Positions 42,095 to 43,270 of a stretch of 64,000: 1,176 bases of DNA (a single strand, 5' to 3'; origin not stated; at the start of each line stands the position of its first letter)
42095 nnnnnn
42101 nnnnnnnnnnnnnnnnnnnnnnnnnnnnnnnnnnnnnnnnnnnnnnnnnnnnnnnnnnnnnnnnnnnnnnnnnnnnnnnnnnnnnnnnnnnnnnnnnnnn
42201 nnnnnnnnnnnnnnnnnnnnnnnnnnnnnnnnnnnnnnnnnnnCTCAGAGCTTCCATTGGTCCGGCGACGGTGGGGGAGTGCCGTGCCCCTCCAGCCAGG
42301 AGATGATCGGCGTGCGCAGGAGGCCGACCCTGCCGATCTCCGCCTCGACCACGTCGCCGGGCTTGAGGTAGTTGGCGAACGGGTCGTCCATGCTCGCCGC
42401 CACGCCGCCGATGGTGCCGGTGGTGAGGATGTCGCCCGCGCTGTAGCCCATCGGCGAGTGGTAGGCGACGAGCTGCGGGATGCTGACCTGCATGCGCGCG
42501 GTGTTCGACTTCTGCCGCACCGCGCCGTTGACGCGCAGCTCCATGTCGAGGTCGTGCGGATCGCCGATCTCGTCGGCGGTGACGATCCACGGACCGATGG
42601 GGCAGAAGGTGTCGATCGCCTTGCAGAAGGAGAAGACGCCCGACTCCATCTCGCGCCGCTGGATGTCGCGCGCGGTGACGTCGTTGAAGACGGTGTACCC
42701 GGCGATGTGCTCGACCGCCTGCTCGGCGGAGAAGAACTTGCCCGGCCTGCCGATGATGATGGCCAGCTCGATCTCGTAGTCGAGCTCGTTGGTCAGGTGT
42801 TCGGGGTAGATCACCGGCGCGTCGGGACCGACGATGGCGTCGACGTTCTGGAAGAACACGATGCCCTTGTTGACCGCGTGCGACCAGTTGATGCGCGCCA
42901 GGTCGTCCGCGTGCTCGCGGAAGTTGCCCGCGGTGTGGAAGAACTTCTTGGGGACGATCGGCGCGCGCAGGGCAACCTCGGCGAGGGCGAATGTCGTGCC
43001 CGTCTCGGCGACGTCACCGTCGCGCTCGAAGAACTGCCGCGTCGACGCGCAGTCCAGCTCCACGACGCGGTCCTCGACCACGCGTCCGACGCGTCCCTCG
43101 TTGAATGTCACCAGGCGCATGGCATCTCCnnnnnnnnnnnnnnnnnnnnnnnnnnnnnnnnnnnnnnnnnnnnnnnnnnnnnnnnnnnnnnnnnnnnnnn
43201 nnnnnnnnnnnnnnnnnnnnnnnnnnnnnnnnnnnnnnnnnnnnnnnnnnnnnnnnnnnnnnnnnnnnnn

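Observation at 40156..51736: Twelve-gene minus-strand catabolic operon ending in PhyH-CMD, preceded by a GntR regulator and a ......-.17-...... promoter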

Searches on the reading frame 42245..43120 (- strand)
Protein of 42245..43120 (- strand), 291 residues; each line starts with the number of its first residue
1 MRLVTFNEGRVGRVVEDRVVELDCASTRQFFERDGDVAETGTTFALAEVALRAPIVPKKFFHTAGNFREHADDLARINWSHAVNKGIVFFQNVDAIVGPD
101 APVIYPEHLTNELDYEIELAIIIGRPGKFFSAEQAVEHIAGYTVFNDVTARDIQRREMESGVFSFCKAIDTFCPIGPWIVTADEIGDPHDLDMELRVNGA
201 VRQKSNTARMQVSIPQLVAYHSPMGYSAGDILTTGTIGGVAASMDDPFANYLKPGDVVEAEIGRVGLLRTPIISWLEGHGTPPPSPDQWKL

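Call 5: search_protein_families(library=pfam, proteins=[window:42245-43120:-], max_evalue=0.01)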
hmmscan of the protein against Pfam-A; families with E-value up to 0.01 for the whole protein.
window:42245-43120:- (291 aa): 2 families
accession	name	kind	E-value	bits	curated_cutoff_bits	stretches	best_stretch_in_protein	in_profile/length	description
PF01557.24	FAA_hydrolase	-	7.3e-65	219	23.9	1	60-272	2-213/214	Fumarylacetoacetate (FAA) hydrolase C-terminal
PF10370.14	Rv2993c-like_N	-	0.0027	19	21.3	1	1-54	1-50/50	Rv2993c-like, N-terminal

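Call 8: search_protein_families(library=ncbifam, proteins=[window:42245-43120:-], max_evalue=0.001)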
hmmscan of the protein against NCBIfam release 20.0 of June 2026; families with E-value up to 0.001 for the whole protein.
window:42245-43120:- (291 aa): 7 families
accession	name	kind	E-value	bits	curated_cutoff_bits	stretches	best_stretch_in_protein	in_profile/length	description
NF053535.1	DhyDRhmHlse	equivalog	2.4e-46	158.3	500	1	62-276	75-282/284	2,4-didehydro-3-deoxy-L-rhamnonate hydrolase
TIGR02303.1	HpaG-C-term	equivalog_domain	1.5e-40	139.2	276.4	1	34-274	19-244/245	4-hydroxyphenylacetate degradation bifunctional isomerase/decarboxylase, C-terminal subunit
NF007967.0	PRK10691.1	equivalog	3.3e-27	95.3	201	1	65-242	24-198/219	fumarylacetoacetate hydrolase family protein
NF011750.0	PRK15203.1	equivalog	3.4e-26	92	811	1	60-274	225-424/429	4-hydroxyphenylacetate degradation bifunctional isomerase/decarboxylase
TIGR02305.1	HpaG-N-term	equivalog_domain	6.4e-25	87.9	228.65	1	85-269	32-202/205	4-hydroxyphenylacetate degradation bifunctional isomerase/decarboxylase, N-terminal subunit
NF009399.0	PRK12764.1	equivalog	5.2e-21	75.2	444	1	110-263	68-210/501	fumarylacetoacetate hydrolase family protein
TIGR01266.1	fum_ac_acetase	equivalog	5.1e-14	52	375.3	1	110-184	194-269/420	fumarylacetoacetase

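Call 23: search_solved_structures(query=window:42245-43120:-, max_evalue=1e-20)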
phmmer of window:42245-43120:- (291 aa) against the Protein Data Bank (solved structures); distinct sequences matched with E-value up to 1e-20: 19.
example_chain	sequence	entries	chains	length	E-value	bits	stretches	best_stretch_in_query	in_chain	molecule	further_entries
8sky_A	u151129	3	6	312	5.2e-39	137.8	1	42-272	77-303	Fumarylacetoacetate hydrolase family protein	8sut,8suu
6iym_A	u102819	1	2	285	6.5e-39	137.4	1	47-272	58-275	5-oxopent-3-ene-1,2,5-tricarboxylate decarboxylase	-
8gsr_A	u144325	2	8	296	2e-38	135.9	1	85-276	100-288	L-2,4-diketo-3-deoxyrhamnonate hydrolase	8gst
3qdf_A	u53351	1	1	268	2.2e-37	132.4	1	35-272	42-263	2-hydroxyhepta-2,4-diene-1,7-dioate isomerase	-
3r6o_A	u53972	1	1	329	4e-37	131.6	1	46-272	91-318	2-hydroxyhepta-2,4-diene-1, 7-dioateisomerase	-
4pfz_A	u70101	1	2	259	7.8e-37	130.6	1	35-271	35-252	5-carboxymethyl-2-hydroxymuconate delta-isomerase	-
3rr6_A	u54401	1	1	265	1.9e-35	126.1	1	27-272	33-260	Putative uncharacterized protein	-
6jvv_A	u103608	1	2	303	1.7e-31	113.1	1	44-246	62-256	maleylpyruvate hydrolase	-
6jvw_A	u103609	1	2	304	1.9e-31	113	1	44-246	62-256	maleylpyruvate hydrolase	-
1gtt_A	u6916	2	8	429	3.7e-30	108.7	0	65-273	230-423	4-HYDROXYPHENYLACETATE DEGRADATION BIFUNCTIONAL ISOMERASE/DECARBOXYLASE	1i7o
1wzo_A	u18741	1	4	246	1.1e-29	107.2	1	38-272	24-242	HpcE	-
2dfu_A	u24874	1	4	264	1.5e-28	103.4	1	1-270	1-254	probable 2-hydroxyhepta-2,4-diene-1,7-dioate isomerase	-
6v77_A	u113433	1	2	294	1.2e-27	100.5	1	48-267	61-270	Putative HpcE protein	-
4dbf_A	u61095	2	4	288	1.7e-26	96.7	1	40-273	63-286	2-HYDROXYHEPTA-2,4-DIENE-1,7-DIOATE ISOMERASE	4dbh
6sbi_A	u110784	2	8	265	1.1e-24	90.7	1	68-242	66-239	Acylpyruvase FAHD1, mitochondrial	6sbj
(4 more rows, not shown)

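Call 57: find_homologous_proteins(query=window:42245-43120:-, max_evalue=1e-40)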
Query window:42245-43120:- (291 aa): 7999 proteins with E <= 1e-40 among 8000 candidates; the best 120 are listed.
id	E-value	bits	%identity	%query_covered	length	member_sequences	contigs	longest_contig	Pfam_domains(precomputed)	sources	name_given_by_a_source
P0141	2.3e-187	640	95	100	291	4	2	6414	PF01557.24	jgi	jgi:2-keto-4-pentenoate hydratase/2-oxohepta-3-ene-1,7-dioic acid hydratase in catechol pathway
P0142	6.5e-172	589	-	-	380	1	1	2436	PF01557.24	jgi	jgi:2-keto-4-pentenoate hydratase/2-oxohepta-3-ene-1,7-dioic acid hydratase in catechol pathway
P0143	2.4e-161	554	81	99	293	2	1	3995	PF01557.24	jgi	jgi:2-keto-4-pentenoate hydratase/2-oxohepta-3-ene-1,7-dioic acid hydratase in catechol pathway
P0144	4.2e-160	550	80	99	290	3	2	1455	PF01557.24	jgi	jgi:2-keto-4-pentenoate hydratase/2-oxohepta-3-ene-1,7-dioic acid hydratase in catechol pathway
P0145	1.8e-159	548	81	98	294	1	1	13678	PF01557.24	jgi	jgi:2-keto-4-pentenoate hydratase/2-oxohepta-3-ene-1,7-dioic acid hydratase in catechol pathway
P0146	1.8e-159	548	80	99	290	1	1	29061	PF01557.24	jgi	jgi:2-keto-4-pentenoate hydratase/2-oxohepta-3-ene-1,7-dioic acid hydratase in catechol pathway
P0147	8.3e-159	546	82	98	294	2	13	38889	PF01557.24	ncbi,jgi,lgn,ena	jgi:2-keto-4-pentenoate hydratase/2-oxohepta-3-ene-1,7-dioic acid hydratase in catechol pathway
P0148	2.0e-158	545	79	100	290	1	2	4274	PF01557.24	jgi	jgi:2-keto-4-pentenoate hydratase/2-oxohepta-3-ene-1,7-dioic acid hydratase in catechol pathway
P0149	3.3e-158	544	80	99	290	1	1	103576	PF01557.24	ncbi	-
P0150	3.9e-157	540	80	99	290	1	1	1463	PF01557.24,PF10370.15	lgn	-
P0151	6.8e-157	540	81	100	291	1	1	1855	PF01557.24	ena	-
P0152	1.6e-156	538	80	99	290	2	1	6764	PF01557.24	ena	-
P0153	3.0e-156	537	78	100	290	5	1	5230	PF01557.24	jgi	jgi:2-keto-4-pentenoate hydratase/2-oxohepta-3-ene-1,7-dioic acid hydratase in catechol pathway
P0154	1.8e-155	535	78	99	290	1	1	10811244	PF01557.24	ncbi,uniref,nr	ncbi:fumarylacetoacetate hydrolase family protein [Amycolatopsis mongoliensis]|uniref:Fumarylacetoac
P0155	4.2e-155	534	77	99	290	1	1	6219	PF01557.24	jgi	jgi:2-keto-4-pentenoate hydratase/2-oxohepta-3-ene-1,7-dioic acid hydratase in catechol pathway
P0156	4.4e-155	534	75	100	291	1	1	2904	PF01557.24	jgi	jgi:2-keto-4-pentenoate hydratase/2-oxohepta-3-ene-1,7-dioic acid hydratase in catechol pathway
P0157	5.6e-155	533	78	99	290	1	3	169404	PF01557.24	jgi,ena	jgi:2-keto-4-pentenoate hydratase/2-oxohepta-3-ene-1,7-dioic acid hydratase in catechol pathway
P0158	8.3e-155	533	78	100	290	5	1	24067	PF01557.24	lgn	-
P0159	1.1e-154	532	77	99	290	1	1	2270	PF01557.24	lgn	-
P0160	2.0e-154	531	78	100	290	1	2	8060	PF01557.24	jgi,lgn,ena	jgi:2-keto-4-pentenoate hydratase/2-oxohepta-3-ene-1,7-dioic acid hydratase in catechol pathway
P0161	2.1e-154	531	78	99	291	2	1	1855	PF01557.24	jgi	jgi:2-keto-4-pentenoate hydratase/2-oxohepta-3-ene-1,7-dioic acid hydratase in catechol pathway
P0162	2.2e-154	531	76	99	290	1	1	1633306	PF01557.24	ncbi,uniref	ncbi:fumarylacetoacetate hydrolase family protein [Amycolatopsis sp. NPDC088138]|uniref:fumarylaceto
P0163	2.9e-154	531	76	99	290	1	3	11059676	PF01557.24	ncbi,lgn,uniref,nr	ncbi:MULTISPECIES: fumarylacetoacetate hydrolase family protein [unclassified Amycolatopsis]|uniref:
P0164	2.9e-154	531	76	99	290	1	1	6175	PF01557.24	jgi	jgi:2-keto-4-pentenoate hydratase/2-oxohepta-3-ene-1,7-dioic acid hydratase in catechol pathway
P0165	3.9e-154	531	76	99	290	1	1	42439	PF01557.24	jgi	jgi:2-keto-4-pentenoate hydratase/2-oxohepta-3-ene-1,7-dioic acid hydratase in catechol pathway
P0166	4.0e-154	530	76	99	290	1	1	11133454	PF01557.24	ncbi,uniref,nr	ncbi:fumarylacetoacetate hydrolase family protein [Amycolatopsis sp. WQ 127309]|uniref:fumarylacetoa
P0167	6.7e-154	530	78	99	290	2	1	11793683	PF01557.24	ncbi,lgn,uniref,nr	ncbi:fumarylacetoacetate hydrolase family protein [Umezawaea sp. Da 62-37]|uniref:fumarylacetoacetat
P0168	7.7e-154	530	77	99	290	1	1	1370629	PF01557.24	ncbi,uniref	ncbi:fumarylacetoacetate hydrolase family protein [Amycolatopsis sp. NPDC051758]|uniref:fumarylaceto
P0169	7.8e-154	530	76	99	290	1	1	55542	PF01557.24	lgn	-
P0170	7.8e-154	530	76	99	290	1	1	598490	PF01557.24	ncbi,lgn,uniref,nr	ncbi:fumarylacetoacetate hydrolase family protein [Amycolatopsis sp., V23-08]|uniref:Fumarylacetoace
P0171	1.0e-153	529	76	99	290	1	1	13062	PF01557.24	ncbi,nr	ncbi:MAG: hypothetical protein QOI78_8447 [Actinomycetota bacterium]|nr:hypothetical protein [Actino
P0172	1.1e-153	529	76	99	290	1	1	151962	PF01557.24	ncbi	-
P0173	1.3e-153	529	79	99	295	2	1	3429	PF01557.24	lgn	-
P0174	2.1e-153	528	77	99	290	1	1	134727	PF01557.24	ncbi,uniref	ncbi:fumarylacetoacetate hydrolase family protein [Amycolatopsis sp. NPDC048633]|uniref:fumarylaceto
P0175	4.1e-153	527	76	99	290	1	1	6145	PF01557.24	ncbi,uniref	ncbi:fumarylacetoacetate hydrolase family protein [Amycolatopsis sp. NPDC049252]|uniref:fumarylaceto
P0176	5.0e-153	527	76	99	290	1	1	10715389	PF01557.24,PF10370.15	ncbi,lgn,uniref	ncbi:fumarylacetoacetate hydrolase family protein [Amycolatopsis sp. NBC_00348]|uniref:fumarylacetoa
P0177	5.8e-153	527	76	99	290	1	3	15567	PF01557.24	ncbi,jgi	ncbi:MAG TPA: fumarylacetoacetate hydrolase family protein [Pseudonocardiaceae bacterium]|jgi:2-keto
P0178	7.4e-153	526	76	99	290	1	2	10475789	PF01557.24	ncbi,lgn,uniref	ncbi:fumarylacetoacetate hydrolase family protein [Amycolatopsis sp. NBC_00355]|uniref:fumarylacetoa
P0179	1.0e-152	526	76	99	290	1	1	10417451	PF01557.24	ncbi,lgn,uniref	ncbi:fumarylacetoacetate hydrolase family protein [Amycolatopsis sp. NBC_00438]|uniref:fumarylacetoa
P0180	1.9e-152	525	77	99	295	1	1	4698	PF01557.24,PF10370.15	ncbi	-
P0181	2.1e-152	525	77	99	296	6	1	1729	PF01557.24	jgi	jgi:2-keto-4-pentenoate hydratase/2-oxohepta-3-ene-1,7-dioic acid hydratase in catechol pathway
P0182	2.4e-152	525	76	99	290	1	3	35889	PF01557.24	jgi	jgi:2-keto-4-pentenoate hydratase/2-oxohepta-3-ene-1,7-dioic acid hydratase in catechol pathway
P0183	2.4e-152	525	77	99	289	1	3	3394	PF01557.24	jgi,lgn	jgi:2-keto-4-pentenoate hydratase/2-oxohepta-3-ene-1,7-dioic acid hydratase in catechol pathway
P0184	2.4e-152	525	77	99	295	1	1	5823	PF01557.24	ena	-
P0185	3.7e-152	524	76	99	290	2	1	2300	PF01557.24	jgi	jgi:2-keto-4-pentenoate hydratase/2-oxohepta-3-ene-1,7-dioic acid hydratase in catechol pathway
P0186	3.8e-152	524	77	100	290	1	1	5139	PF01557.24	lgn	-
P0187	4.6e-152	524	77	99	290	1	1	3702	PF01557.24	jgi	jgi:2-keto-4-pentenoate hydratase/2-oxohepta-3-ene-1,7-dioic acid hydratase in catechol pathway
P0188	5.5e-152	523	77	100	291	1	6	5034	PF01557.24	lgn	-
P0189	5.8e-152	523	77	100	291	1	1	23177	PF01557.24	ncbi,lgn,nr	ncbi:MAG: fumarylacetoacetate hydrolase family protein [Streptomyces sp.]|nr:fumarylacetoacetate hyd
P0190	6.6e-152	523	76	99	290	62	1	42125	PF01557.24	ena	-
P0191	7.4e-152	523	77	99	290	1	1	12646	PF01557.24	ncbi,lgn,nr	ncbi:MAG: fumarylacetoacetate hydrolase family protein [Actinomycetota bacterium]|nr:fumarylacetoace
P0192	8.1e-152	523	76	99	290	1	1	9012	PF01557.24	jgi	jgi:2-keto-4-pentenoate hydratase/2-oxohepta-3-ene-1,7-dioic acid hydratase in catechol pathway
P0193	8.5e-152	523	76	99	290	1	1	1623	PF01557.24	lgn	-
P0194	8.9e-152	523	76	99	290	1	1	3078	PF01557.24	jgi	jgi:2-keto-4-pentenoate hydratase/2-oxohepta-3-ene-1,7-dioic acid hydratase in catechol pathway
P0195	1.2e-151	522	75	99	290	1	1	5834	PF01557.24,PF10370.15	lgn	-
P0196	1.6e-151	522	76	99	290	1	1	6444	PF01557.24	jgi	jgi:2-keto-4-pentenoate hydratase/2-oxohepta-3-ene-1,7-dioic acid hydratase in catechol pathway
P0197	1.8e-151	522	75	99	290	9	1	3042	PF01557.24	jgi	jgi:2-keto-4-pentenoate hydratase/2-oxohepta-3-ene-1,7-dioic acid hydratase in catechol pathway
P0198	1.9e-151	522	79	99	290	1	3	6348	PF01557.24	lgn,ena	-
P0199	2.0e-151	522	77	100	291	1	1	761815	PF01557.24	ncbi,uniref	ncbi:fumarylacetoacetate hydrolase family protein [Streptomyces sp. NPDC051913]|uniref:fumarylacetoa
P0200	2.2e-151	522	75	100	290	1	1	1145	PF01557.24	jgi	jgi:2-keto-4-pentenoate hydratase/2-oxohepta-3-ene-1,7-dioic acid hydratase in catechol pathway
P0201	3.0e-151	521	77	100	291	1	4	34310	PF01557.24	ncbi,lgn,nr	ncbi:MAG: fumarylacetoacetate hydrolase family protein [Streptomyces sp.]|nr:fumarylacetoacetate hyd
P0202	3.2e-151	521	76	99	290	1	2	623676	PF01557.24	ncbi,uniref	ncbi:fumarylacetoacetate hydrolase family protein [Lentzea sp. NPDC034063]|uniref:fumarylacetoacetat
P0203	3.5e-151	521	77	99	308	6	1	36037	PF01557.24,PF10370.15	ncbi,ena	-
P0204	3.6e-151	521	78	99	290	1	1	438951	PF01557.24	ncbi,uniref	ncbi:fumarylacetoacetate hydrolase family protein [Streptomyces sp. NPDC052052]|uniref:fumarylacetoa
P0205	3.7e-151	521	76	99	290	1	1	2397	PF01557.24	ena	-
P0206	4.3e-151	521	76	99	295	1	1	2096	PF01557.24,PF10370.15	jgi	jgi:2-keto-4-pentenoate hydratase/2-oxohepta-3-ene-1,7-dioic acid hydratase in catechol pathway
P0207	5.1e-151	520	76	99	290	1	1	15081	PF01557.24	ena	-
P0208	5.1e-151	520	76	99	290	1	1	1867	PF01557.24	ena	-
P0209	6.7e-151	520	76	99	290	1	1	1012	PF01557.24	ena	-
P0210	8.5e-151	520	76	99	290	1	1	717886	PF01557.24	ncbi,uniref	ncbi:fumarylacetoacetate hydrolase family protein [Lentzea sp. NPDC092896]|uniref:fumarylacetoacetat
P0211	8.7e-151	520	75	99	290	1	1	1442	PF01557.24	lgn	-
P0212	8.8e-151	520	77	99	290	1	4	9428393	PF01557.24,PF10370.15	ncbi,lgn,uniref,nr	ncbi:fumarylacetoacetate hydrolase family protein [Streptomyces aurantiacus]|uniref:Fumarylacetoacet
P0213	1.0e-150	519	74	99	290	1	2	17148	PF01557.24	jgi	jgi:2-keto-4-pentenoate hydratase/2-oxohepta-3-ene-1,7-dioic acid hydratase in catechol pathway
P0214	1.1e-150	519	75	99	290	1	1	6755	PF01557.24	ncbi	ncbi:MAG: fumarylacetoacetate hydrolase family protein [Trebonia sp.]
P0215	1.1e-150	519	75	99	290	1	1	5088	PF01557.24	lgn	-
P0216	1.5e-150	519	76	99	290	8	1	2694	PF01557.24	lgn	-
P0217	1.5e-150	519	75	99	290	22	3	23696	PF01557.24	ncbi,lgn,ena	-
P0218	2.2e-150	518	76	98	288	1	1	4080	PF01557.24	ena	-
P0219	2.2e-150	518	76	98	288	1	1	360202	PF01557.24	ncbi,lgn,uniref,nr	ncbi:fumarylacetoacetate hydrolase family protein [Amycolatopsis sp. RTGN1]|uniref:fumarylacetoaceta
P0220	2.2e-150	518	77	100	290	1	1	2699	PF01557.24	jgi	jgi:2-keto-4-pentenoate hydratase/2-oxohepta-3-ene-1,7-dioic acid hydratase in catechol pathway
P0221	2.3e-150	518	76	99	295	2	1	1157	PF01557.24,PF10370.15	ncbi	-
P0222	2.4e-150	518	75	99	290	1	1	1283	PF01557.24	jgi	-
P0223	3.0e-150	518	76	99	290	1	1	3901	PF01557.24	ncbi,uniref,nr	ncbi:fumarylacetoacetate hydrolase [Streptomyces sp. S3(2020)]|uniref:fumarylacetoacetate hydrolase 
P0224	3.0e-150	518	76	99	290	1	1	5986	PF01557.24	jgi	jgi:2-keto-4-pentenoate hydratase/2-oxohepta-3-ene-1,7-dioic acid hydratase in catechol pathway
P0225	4.0e-150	517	76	99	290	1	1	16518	PF01557.24,PF10370.15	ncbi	-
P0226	4.1e-150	517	76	98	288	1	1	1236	PF01557.24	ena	-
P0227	5.0e-150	517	76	99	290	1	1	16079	PF01557.24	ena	-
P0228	6.1e-150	517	76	100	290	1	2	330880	PF01557.24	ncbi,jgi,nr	ncbi:MAG TPA: fumarylacetoacetate hydrolase family protein [Pseudonocardiaceae bacterium]|jgi:2-keto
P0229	8.3e-150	516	75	99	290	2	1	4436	PF01557.24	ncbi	-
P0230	1.1e-149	516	78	99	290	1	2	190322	PF01557.24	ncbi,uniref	ncbi:fumarylacetoacetate hydrolase family protein [Streptomyces avermitilis]|uniref:fumarylacetoacet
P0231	1.2e-149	516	74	99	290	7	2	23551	PF01557.24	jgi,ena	-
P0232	1.4e-149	516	75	99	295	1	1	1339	PF01557.24,PF10370.15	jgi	jgi:2-keto-4-pentenoate hydratase/2-oxohepta-3-ene-1,7-dioic acid hydratase in catechol pathway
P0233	1.4e-149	516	75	99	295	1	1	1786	PF01557.24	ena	-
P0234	1.4e-149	516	77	99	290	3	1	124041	PF01557.24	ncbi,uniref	ncbi:fumarylacetoacetate hydrolase family protein [Streptomyces sp. NPDC056660]|uniref:fumarylacetoa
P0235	1.4e-149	516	77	99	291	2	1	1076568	PF01557.24,PF10370.15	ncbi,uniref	ncbi:fumarylacetoacetate hydrolase family protein [Streptomyces sp. NPDC017991]|uniref:fumarylacetoa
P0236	1.5e-149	515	76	99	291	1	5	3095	PF01557.24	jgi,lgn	-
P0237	1.6e-149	515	75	99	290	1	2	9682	PF01557.24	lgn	-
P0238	1.9e-149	515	76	100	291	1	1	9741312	PF01557.24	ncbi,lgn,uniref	ncbi:fumarylacetoacetate hydrolase family protein [Streptomyces sp. NBC_00028]|uniref:fumarylacetoac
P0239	2.0e-149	515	76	98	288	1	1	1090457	PF01557.24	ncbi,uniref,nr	ncbi:fumarylacetoacetate hydrolase [Amycolatopsis sp. NBRC 101858]|uniref:fumarylacetoacetate hydrol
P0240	2.0e-149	515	76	99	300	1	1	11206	PF01557.24,PF10370.15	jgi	jgi:2-keto-4-pentenoate hydratase/2-oxohepta-3-ene-1,7-dioic acid hydratase in catechol pathway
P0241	2.1e-149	515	75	99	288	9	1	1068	PF01557.24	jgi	jgi:2-keto-4-pentenoate hydratase/2-oxohepta-3-ene-1,7-dioic acid hydratase in catechol pathway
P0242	2.7e-149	515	78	99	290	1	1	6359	PF01557.24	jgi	jgi:2-keto-4-pentenoate hydratase/2-oxohepta-3-ene-1,7-dioic acid hydratase in catechol pathway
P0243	3.1e-149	514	75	99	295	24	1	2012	PF01557.24,PF10370.15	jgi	jgi:2-keto-4-pentenoate hydratase/2-oxohepta-3-ene-1,7-dioic acid hydratase in catechol pathway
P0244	3.5e-149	514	75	99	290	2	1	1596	PF01557.24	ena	-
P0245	3.6e-149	514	74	99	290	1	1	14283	PF01557.24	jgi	jgi:2-keto-4-pentenoate hydratase/2-oxohepta-3-ene-1,7-dioic acid hydratase in catechol pathway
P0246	4.1e-149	514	76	99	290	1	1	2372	PF01557.24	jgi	jgi:2-keto-4-pentenoate hydratase/2-oxohepta-3-ene-1,7-dioic acid hydratase in catechol pathway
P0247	4.4e-149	514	74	99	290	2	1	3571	PF01557.24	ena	-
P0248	4.6e-149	514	76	98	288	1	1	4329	PF01557.24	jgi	jgi:2-keto-4-pentenoate hydratase/2-oxohepta-3-ene-1,7-dioic acid hydratase in catechol pathway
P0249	4.9e-149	514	74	99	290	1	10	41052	PF01557.24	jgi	jgi:2-keto-4-pentenoate hydratase/2-oxohepta-3-ene-1,7-dioic acid hydratase in catechol pathway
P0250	5.1e-149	514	74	99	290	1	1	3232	PF01557.24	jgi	jgi:2-keto-4-pentenoate hydratase/2-oxohepta-3-ene-1,7-dioic acid hydratase in catechol pathway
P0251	5.5e-149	514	76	99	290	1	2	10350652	PF01557.24,PF10370.15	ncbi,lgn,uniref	ncbi:fumarylacetoacetate hydrolase family protein [Streptomyces sp. NBC_00414]|uniref:fumarylacetoac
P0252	5.5e-149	514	76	99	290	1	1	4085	PF01557.24,PF10370.15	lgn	-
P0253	5.7e-149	514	76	99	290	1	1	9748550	PF01557.24,PF10370.15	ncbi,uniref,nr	ncbi:2-keto-4-pentenoate hydratase/2-oxohepta-3-ene-1,7-dioic acid hydratase in catechol pathway [St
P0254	5.9e-149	514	74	99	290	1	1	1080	PF01557.24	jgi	jgi:2-keto-4-pentenoate hydratase/2-oxohepta-3-ene-1,7-dioic acid hydratase in catechol pathway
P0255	6.5e-149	513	74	99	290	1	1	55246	PF01557.24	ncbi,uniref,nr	ncbi:fumarylacetoacetate hydrolase family protein [Lentzea sp.]|uniref:fumarylacetoacetate hydrolase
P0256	6.8e-149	513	74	99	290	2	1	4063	PF01557.24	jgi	jgi:2-keto-4-pentenoate hydratase/2-oxohepta-3-ene-1,7-dioic acid hydratase in catechol pathway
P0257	8.0e-149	513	75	99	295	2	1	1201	PF01557.24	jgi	jgi:2-keto-4-pentenoate hydratase/2-oxohepta-3-ene-1,7-dioic acid hydratase in catechol pathway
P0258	1.0e-148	513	76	99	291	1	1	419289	PF01557.24,PF10370.15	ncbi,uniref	ncbi:fumarylacetoacetate hydrolase family protein [Streptomyces sp. NPDC087844]|uniref:fumarylacetoa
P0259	1.2e-148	512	76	99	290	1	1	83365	PF01557.24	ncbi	ncbi:fumarylacetoacetate hydrolase family protein [Streptomyces sp. NPDC059373]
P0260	1.3e-148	512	75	99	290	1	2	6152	PF01557.24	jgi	jgi:2-keto-4-pentenoate hydratase/2-oxohepta-3-ene-1,7-dioic acid hydratase in catechol pathway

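Call 58: find_encoding_contigs(protein=P0230, flank=9000, max_places=2)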
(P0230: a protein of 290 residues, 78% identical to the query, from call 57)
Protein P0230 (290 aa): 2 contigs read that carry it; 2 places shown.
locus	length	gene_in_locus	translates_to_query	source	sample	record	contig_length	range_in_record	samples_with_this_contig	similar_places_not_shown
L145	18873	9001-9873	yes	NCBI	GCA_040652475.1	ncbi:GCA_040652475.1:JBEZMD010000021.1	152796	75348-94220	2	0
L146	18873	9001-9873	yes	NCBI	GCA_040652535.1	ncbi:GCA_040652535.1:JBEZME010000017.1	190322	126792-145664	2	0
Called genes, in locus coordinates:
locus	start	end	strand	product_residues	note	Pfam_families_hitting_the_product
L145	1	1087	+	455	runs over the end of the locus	PF01565:FAD_binding_4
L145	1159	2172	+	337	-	PF13379:NMT1_2 (weak), PF09084:NMT1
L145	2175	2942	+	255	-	PF00528:BPD_transp_1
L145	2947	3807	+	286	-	PF00528:BPD_transp_1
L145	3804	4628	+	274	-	PF00005:ABC_tran, PF13304:AAA_21 (faint)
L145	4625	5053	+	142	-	PF00903:Glyoxalase, PF13468:Glyoxalase_3 (weak), PF13669:Glyoxalase_4, PF18029:Glyoxalase_6 (weak)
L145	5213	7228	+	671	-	-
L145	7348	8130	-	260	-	PF00106:adh_short, PF08659:KR, PF13561:adh_short_C2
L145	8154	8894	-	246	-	PF00106:adh_short, PF01370:Epimerase (weak), PF02254:TrkA_N (faint), PF02558:ApbA (weak), PF08659:KR, PF13561:adh_short_C2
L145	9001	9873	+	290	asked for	PF01557:FAA_hydrolase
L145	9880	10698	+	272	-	PF01557:FAA_hydrolase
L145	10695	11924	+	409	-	PF01979:Amidohydro_1, PF07969:Amidohydro_3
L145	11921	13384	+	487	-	PF00135:COesterase, PF20434:BD-FAE, PF00135:COesterase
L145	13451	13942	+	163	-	PF02627:CMD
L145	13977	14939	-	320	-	PF12146:Hydrolase_4 (faint), PF00561:Abhydrolase_1, PF12697:Abhydrolase_6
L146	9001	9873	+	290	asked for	PF01557:FAA_hydrolase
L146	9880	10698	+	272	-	PF01557:FAA_hydrolase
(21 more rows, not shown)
